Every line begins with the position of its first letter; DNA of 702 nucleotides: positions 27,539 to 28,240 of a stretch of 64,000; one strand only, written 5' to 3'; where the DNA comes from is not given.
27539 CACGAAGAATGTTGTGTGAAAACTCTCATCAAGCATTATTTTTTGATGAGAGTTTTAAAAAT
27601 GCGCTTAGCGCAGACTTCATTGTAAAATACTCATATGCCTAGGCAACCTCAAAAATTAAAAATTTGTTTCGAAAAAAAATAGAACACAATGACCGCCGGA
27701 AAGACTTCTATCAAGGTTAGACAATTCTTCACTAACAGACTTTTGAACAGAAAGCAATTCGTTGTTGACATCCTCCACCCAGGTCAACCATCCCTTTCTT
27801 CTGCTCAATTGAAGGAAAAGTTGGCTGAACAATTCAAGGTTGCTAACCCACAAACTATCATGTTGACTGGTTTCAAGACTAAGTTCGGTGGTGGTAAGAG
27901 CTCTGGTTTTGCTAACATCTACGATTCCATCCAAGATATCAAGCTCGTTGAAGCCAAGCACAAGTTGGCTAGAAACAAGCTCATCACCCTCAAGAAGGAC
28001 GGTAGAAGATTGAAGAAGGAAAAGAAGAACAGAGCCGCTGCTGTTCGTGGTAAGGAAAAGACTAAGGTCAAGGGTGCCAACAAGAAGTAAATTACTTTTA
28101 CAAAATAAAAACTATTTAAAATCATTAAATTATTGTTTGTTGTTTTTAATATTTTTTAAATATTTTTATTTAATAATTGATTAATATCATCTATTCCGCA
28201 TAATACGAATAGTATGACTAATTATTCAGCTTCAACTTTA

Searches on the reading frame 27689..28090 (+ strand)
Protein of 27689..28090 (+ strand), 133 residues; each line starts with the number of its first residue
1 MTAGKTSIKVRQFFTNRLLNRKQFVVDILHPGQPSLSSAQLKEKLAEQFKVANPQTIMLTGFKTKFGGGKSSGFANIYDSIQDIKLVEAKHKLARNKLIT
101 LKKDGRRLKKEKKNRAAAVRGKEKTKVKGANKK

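Call 86: find_encoding_contigs(protein=window:27689-28090:+, flank=10000, max_places=2)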
Protein window:27689-28090:+ (133 aa): 1 contig read that carries it; 1 place shown.
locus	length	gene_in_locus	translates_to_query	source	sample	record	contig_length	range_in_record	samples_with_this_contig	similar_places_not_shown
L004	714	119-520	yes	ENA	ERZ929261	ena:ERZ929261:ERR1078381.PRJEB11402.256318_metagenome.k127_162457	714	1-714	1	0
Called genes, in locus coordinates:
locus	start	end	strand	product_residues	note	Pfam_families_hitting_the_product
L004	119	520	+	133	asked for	PF01282:Ribosomal_S24e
